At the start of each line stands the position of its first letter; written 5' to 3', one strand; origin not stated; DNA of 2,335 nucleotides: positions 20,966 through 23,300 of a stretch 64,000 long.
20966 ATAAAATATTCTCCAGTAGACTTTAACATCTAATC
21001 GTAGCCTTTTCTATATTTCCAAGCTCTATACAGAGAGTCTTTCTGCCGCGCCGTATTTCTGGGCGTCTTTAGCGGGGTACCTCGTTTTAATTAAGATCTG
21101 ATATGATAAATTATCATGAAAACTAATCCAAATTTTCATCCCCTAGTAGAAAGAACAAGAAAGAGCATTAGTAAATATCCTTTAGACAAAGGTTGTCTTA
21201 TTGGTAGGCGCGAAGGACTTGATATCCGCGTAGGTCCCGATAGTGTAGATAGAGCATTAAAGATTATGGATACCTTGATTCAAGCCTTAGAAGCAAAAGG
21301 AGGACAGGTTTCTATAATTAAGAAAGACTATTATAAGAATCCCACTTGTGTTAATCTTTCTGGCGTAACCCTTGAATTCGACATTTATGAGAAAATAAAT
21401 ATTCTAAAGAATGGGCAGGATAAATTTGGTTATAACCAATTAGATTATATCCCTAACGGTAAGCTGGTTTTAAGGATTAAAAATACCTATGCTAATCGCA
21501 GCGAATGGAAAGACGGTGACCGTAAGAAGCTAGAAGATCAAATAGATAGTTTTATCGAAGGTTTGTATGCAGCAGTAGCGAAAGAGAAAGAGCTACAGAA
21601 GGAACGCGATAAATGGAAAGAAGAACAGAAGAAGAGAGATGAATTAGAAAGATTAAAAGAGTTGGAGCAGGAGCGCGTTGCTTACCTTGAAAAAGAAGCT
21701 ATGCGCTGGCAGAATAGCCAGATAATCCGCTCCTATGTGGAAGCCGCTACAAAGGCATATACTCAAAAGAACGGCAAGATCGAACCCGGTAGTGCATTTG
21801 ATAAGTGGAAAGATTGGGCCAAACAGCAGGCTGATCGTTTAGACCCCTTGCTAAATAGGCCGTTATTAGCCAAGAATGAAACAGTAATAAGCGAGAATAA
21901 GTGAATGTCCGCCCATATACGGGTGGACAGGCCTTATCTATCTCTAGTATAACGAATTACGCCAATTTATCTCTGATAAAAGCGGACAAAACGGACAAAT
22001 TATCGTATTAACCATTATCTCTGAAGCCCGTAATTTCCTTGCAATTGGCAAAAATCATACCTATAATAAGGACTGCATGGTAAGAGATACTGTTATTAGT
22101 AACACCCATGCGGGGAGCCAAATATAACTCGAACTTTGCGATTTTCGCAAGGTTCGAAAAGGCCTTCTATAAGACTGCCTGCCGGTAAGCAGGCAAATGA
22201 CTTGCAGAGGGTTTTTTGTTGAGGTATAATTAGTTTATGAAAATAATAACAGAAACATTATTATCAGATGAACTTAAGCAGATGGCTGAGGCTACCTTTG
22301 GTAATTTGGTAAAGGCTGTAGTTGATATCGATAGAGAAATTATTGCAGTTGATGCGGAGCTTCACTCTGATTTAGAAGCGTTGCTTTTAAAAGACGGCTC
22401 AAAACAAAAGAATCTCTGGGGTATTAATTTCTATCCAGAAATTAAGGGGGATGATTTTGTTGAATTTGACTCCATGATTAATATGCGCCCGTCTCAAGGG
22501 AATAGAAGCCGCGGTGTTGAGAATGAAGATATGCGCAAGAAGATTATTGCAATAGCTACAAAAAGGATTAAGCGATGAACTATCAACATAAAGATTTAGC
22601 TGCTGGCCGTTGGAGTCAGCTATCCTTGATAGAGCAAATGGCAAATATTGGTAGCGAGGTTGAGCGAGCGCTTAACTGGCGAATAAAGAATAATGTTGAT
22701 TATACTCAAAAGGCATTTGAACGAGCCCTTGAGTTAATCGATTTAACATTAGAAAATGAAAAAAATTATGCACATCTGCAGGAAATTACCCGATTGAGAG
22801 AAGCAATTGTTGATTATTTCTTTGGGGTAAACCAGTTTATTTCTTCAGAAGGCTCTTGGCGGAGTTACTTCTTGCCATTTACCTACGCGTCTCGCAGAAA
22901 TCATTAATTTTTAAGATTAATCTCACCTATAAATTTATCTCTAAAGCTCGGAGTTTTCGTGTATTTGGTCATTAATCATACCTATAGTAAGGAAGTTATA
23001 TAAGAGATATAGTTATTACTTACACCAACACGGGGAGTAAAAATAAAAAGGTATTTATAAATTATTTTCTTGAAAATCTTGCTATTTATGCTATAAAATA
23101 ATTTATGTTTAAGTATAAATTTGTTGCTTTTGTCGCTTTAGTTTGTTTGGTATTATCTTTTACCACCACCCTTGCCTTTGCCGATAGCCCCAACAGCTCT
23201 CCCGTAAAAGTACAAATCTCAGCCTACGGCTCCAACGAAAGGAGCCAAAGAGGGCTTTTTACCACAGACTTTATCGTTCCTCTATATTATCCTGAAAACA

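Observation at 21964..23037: R2: second repeat family flanking a two-gene mini-module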

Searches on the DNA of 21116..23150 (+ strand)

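Call 15: search_rna_families(source=window, start=21850, end=23150, threshold=evalue, max_evalue=10, show_alignments=3)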
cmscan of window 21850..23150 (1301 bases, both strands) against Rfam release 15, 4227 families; matches with E-value up to 10: 6.
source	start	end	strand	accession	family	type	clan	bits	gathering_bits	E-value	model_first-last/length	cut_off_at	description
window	22412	22453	+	RF02358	hsp17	Cis-reg; thermoregulator;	-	18.6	45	2.7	1-49/49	no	Hsp17 thermometer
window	22198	22266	-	RF00316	snoR43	Gene; snRNA; snoRNA; CD-box;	-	17.1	50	10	1-73/73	no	Small nucleolar RNA R43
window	22153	22220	-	RF03996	mir-3012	Gene; miRNA;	-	17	90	7.7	1-68/68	no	mir-3012 microRNA precursor family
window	22217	22261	-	RF02060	STnc410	Gene; sRNA;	-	13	50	7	1-158/158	no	Enterobacterial sRNA STnc410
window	22102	22211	-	RF02166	PVT1_3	Gene; lncRNA;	-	10.9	45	5.6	1-95/95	no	Pvt1 oncogene conserved region 3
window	22215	22253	-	RF02350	psRNA6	Gene; sRNA;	-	9.5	60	7.8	1-333/333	no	Nitrosomonas sRNA psRNA6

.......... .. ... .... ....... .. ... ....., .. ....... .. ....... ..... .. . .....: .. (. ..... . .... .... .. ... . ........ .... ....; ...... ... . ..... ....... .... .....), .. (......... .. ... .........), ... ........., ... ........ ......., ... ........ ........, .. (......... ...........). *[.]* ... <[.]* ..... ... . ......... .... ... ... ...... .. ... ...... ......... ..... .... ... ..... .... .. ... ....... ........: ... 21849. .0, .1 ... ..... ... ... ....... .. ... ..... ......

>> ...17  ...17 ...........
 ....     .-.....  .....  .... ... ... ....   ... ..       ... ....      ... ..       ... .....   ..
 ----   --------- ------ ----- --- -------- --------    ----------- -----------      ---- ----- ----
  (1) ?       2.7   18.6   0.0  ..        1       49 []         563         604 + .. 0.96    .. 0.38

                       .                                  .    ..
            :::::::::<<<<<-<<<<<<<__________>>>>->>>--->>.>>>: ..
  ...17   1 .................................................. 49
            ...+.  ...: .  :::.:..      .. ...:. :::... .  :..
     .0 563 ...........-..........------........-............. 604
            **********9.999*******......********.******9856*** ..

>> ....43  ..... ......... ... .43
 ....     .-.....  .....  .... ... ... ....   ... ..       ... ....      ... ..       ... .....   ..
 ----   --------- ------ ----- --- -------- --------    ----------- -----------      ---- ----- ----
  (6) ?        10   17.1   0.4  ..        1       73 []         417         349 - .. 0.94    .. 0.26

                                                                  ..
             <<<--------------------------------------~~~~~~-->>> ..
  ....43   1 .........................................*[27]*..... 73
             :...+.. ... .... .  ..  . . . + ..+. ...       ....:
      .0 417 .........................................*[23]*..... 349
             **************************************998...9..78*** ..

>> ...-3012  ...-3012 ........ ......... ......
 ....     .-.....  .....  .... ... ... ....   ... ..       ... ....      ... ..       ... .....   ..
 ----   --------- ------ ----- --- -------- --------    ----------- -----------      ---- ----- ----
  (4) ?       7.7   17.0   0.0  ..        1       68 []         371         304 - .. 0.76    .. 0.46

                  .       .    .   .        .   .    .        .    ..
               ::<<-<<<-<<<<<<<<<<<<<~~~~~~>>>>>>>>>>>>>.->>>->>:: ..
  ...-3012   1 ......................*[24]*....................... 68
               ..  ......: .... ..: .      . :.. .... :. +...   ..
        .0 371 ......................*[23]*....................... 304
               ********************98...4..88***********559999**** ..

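Call 47: search_dna_similar(query=window:21900-22235:+, collection=phages, mode=distant, max_evalue=0.01)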
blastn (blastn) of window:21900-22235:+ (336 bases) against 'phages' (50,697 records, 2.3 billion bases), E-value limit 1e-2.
No match.

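Call 48: search_dna_similar(query=window:21900-22235:+, collection=plasmids, mode=distant, max_evalue=0.01)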
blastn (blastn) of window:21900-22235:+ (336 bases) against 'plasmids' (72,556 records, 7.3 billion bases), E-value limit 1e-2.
No match.
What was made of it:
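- There is no match in the phage or plasmid collections (calls 47, 48).
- Tried and rejected: Phage and plasmid collections: no match (calls 47, 48).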

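Call 51: search_rna_families(sources=[L004, L005, L006, L007, L010, L012, L013, L014, L015, L016, L017, L018, L020, L023, L025], threshold=gathering)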
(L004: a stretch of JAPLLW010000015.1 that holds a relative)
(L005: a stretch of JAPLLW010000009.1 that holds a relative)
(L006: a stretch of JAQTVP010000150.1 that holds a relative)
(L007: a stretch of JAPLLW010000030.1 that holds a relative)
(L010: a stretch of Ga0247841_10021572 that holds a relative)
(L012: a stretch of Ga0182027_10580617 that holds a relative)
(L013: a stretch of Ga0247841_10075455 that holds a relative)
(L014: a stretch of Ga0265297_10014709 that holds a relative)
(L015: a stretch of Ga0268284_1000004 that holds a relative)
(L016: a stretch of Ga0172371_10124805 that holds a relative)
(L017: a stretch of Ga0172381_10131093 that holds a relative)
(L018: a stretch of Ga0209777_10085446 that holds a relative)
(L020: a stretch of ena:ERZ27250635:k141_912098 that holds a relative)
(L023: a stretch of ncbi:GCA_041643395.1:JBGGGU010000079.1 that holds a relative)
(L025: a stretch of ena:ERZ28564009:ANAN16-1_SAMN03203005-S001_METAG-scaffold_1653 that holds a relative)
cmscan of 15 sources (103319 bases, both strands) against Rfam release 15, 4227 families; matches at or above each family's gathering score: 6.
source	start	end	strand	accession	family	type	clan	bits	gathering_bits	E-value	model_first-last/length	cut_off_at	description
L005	544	616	+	RF00005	tRNA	Gene; tRNA;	CL00001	67.2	29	2.9e-12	1-71/71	no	tRNA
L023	1150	1261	+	RF00059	TPP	Cis-reg; riboswitch;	-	65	54.3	2.7e-10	1-105/105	no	TPP riboswitch aptamer (THI element)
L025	6631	6703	-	RF00005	tRNA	Gene; tRNA;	CL00001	64.8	29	1.4e-11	1-71/71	no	tRNA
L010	5252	5303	+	RF03057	nhaA-I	Cis-reg; riboswitch;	-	54.9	37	7e-08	1-55/55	no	nhaA-I RNA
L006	3025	3092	+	RF01734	Fluoride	Cis-reg; riboswitch;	-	53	34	1.2e-11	1-64/64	no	Fluoride riboswitch aptamer (crcB RNA motif)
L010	202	262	+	RF03057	nhaA-I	Cis-reg; riboswitch;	-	38.1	37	0.00082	1-55/55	no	nhaA-I RNA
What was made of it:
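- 22202..22230 (+): Promoter P2: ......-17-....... Its -35 is the 3' arm of the terminator. The ATG at 22237 implies a leaderless DUF5674 mRNA. In other loci a fluoride or TPP riboswitch lies between this type of promoter and the gene (call 51).
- On Riboswitch / cis-acting leader: Separate fluoride or TPP riboswitches lie after R2 (call 51).
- A fluoride riboswitch (L006) or a TPP riboswitch (L023) with its own promoter lies between the element and the gene (call 51).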

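Call 94: search_rna_families(source=L038, start=14700, end=18200, threshold=evalue, max_evalue=1)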
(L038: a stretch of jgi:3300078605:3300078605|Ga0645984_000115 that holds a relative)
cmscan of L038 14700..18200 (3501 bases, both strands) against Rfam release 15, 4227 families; matches with E-value up to 1: 0.
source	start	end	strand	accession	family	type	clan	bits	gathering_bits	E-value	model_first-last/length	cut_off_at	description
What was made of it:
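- On Known RNA family (Rfam 15): None in related loci apart from unrelated riboswitches and tRNAs (calls 51, 94).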
